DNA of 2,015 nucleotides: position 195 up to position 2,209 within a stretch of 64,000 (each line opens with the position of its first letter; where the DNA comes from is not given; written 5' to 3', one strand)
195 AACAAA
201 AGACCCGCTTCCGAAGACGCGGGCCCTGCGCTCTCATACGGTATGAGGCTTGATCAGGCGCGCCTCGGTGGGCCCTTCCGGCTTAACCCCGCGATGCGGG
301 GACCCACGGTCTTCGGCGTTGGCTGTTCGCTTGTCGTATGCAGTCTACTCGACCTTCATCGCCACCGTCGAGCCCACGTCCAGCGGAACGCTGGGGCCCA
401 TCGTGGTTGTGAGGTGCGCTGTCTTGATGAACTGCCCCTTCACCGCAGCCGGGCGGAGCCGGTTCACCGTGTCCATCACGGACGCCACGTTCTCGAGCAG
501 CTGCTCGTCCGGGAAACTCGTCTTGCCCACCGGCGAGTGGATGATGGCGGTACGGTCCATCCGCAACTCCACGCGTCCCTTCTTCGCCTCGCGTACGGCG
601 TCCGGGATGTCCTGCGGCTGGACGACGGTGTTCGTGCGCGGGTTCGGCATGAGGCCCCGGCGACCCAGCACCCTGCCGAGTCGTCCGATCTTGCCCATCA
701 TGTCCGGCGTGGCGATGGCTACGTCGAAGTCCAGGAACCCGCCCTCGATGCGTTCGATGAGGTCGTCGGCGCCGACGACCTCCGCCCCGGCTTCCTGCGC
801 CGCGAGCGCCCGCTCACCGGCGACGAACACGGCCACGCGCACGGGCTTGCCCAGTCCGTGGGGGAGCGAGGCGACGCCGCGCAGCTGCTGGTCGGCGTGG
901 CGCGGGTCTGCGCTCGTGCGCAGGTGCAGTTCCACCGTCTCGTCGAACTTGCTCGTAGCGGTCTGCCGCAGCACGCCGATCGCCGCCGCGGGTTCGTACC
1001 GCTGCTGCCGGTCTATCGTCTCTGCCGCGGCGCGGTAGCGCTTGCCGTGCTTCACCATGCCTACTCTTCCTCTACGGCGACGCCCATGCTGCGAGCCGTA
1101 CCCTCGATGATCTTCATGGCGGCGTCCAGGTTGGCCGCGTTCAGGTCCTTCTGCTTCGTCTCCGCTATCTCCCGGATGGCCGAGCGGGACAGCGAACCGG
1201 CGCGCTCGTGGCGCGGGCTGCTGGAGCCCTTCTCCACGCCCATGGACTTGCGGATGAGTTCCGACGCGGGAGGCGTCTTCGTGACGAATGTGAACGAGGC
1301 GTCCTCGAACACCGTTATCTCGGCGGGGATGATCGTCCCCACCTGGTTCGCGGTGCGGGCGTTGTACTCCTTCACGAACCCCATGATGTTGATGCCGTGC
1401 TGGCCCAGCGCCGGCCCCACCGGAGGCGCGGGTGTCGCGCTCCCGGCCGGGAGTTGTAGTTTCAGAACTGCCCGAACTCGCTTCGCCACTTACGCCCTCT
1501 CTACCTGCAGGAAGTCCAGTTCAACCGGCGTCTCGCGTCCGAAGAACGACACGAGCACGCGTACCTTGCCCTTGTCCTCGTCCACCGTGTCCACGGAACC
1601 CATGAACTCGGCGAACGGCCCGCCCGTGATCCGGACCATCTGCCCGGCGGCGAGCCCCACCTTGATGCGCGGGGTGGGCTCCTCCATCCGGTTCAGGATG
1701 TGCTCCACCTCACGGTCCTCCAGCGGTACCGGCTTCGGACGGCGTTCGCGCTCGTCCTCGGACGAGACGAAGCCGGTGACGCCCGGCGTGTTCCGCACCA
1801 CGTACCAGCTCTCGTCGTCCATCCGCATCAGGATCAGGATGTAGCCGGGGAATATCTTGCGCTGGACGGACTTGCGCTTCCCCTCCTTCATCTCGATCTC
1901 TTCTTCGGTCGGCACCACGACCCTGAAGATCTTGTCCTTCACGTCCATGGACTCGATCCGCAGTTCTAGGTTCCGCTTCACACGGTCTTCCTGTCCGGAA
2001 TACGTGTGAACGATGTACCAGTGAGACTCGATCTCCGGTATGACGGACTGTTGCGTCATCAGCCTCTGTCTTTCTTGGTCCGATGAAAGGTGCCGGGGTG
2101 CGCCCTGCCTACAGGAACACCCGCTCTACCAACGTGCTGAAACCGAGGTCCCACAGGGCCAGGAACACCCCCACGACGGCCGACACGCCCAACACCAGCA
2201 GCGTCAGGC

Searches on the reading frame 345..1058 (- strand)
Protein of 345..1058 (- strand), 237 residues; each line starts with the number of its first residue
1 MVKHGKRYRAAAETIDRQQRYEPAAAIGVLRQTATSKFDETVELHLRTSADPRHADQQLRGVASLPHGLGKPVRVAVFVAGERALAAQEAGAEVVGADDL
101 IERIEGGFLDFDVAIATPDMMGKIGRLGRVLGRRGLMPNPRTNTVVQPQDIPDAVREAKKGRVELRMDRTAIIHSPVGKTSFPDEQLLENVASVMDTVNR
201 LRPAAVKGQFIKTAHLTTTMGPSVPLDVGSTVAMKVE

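Call 69: search_protein_families(library=pfam, proteins=[window:345-1058:-], max_evalue=0.0001)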
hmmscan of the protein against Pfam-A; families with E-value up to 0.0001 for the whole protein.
window:345-1058:- (237 aa): 1 family
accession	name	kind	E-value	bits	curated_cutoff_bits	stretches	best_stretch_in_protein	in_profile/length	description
PF00687.26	Ribosomal_L1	-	7.9e-63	212.1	32.2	1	30-222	1-198/198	Ribosomal protein L1p/L10e family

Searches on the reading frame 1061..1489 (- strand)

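Call 69: search_protein_families(library=pfam, proteins=[window:1061-1489:-], max_evalue=0.0001)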
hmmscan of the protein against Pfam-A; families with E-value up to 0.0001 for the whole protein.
window:1061-1489:- (142 aa): 2 families
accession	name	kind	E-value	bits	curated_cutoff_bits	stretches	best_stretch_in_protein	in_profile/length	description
PF00298.24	Ribosomal_L11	-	1e-26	93.6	21.4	1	71-139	1-69/69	Ribosomal protein L11, RNA binding domain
PF03946.19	Ribosomal_L11_N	-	1.8e-25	88.9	32.9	1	9-66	1-58/58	Ribosomal protein L11, N-terminal domain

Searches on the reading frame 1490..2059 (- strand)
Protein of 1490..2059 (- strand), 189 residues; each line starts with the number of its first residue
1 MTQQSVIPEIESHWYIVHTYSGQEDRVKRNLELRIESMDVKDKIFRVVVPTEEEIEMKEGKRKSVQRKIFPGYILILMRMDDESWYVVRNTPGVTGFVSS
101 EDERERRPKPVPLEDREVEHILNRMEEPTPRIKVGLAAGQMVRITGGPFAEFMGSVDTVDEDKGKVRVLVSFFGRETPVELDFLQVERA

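Call 69: search_protein_families(library=pfam, proteins=[window:1490-2059:-], max_evalue=0.0001)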
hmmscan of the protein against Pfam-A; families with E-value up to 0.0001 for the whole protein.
window:1490-2059:- (189 aa): 2 families
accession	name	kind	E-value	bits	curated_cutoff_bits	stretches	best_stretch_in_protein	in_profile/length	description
PF02357.24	NusG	-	2.9e-30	105.1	22.2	1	13-121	2-92/93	Transcription termination factor nusG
PF00467.35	KOW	-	1.4e-05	25.2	22.3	1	139-170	2-31/32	KOW motif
